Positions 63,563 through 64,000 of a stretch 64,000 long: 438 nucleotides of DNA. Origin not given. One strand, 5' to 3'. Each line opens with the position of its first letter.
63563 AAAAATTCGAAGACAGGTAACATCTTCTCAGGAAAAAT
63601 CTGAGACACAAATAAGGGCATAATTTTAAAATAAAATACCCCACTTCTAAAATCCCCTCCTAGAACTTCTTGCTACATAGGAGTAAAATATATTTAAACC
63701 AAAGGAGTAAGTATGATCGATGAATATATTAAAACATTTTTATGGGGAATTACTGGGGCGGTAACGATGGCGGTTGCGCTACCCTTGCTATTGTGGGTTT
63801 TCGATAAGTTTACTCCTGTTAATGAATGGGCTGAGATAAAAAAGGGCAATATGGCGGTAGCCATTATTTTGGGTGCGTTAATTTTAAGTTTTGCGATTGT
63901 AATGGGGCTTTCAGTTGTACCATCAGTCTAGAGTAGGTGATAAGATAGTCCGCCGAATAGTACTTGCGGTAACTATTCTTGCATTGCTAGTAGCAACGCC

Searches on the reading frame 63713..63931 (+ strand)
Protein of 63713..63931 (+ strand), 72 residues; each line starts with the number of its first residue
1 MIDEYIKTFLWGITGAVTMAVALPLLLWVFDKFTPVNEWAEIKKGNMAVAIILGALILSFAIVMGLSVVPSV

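Call 11: search_protein_families(library=pfam, proteins=[window:63713-63931:+], max_evalue=0.01)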
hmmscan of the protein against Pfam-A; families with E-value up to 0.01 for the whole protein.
window:63713-63931:+ (72 aa): 2 families
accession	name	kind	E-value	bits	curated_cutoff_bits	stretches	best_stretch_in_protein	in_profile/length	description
PF03994.20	DUF350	-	8.5e-14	52.2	26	1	3-69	4-66/133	Domain of Unknown Function (DUF350)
PF10785.14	NADH-u_ox-rdase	-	0.0039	18.2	25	1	16-64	28-75/87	NADH-ubiquinone oxidoreductase complex I, 21 kDa subunit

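Call 25: find_encoding_contigs(protein=window:63713-63931:+, flank=10000, max_places=10)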
Protein window:63713-63931:+ (72 aa): 6 contigs read that carry it; 6 places shown.
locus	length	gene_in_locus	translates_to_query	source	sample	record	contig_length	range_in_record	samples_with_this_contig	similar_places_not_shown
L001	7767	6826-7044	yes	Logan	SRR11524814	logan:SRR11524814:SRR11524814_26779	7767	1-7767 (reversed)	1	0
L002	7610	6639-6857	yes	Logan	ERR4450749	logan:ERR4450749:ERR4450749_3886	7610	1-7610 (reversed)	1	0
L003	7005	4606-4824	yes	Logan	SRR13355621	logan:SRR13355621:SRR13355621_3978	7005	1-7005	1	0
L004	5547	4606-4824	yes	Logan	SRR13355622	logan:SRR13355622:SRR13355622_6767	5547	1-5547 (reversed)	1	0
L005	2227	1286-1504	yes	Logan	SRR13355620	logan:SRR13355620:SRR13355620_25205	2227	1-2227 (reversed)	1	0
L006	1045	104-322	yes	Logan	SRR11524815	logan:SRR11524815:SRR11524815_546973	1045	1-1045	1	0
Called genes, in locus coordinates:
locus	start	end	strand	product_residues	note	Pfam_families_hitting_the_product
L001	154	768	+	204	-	PF13671:AAA_33 (weak)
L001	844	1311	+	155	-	-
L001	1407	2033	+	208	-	-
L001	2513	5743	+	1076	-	PF07581:Glug (faint), PF19077:Big_13 (faint)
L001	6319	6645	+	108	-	-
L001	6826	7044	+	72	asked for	PF03994:DUF350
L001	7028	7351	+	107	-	-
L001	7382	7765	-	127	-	?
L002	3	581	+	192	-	?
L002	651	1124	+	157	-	-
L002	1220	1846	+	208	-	-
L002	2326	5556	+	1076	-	PF07581:Glug (faint), PF19077:Big_13 (faint)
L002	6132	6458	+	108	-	-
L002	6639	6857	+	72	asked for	PF03994:DUF350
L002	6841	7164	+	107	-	-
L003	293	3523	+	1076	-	PF07581:Glug (faint), PF19077:Big_13 (faint)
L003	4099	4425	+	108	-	-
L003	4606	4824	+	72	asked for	PF03994:DUF350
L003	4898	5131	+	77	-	-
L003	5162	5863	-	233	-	PF14279:HNH_5 (faint), PF01844:HNH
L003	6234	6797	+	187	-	-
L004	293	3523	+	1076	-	PF07581:Glug (faint), PF19077:Big_13 (faint)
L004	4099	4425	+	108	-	-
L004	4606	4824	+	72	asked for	PF03994:DUF350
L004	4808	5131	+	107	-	-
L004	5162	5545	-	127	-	?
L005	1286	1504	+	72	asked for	PF03994:DUF350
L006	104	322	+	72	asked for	PF03994:DUF350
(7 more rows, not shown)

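Call 101: search_protein_families(library=pfam, proteins=[L003:4898-5131:+, L003:5162-5863:-, L003:6234-6797:+, L004:4808-5131:+], max_evalue=0.001)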
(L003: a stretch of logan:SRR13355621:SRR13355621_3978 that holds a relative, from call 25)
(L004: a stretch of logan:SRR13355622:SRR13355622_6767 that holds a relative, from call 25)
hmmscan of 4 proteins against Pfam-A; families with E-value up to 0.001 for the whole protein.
L003:4898-5131:+ (77 aa): 0 families

L003:5162-5863:- (233 aa): 2 families
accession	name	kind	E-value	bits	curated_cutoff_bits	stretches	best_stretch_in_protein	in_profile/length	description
PF01844.29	HNH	-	7.8e-08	32.8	21.4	1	187-229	1-46/47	HNH endonuclease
PF14279.12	HNH_5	-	2.6e-05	24.5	27.5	1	187-232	4-48/56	HNH endonuclease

L003:6234-6797:+ (187 aa): 0 families

L004:4808-5131:+ (107 aa): 0 families
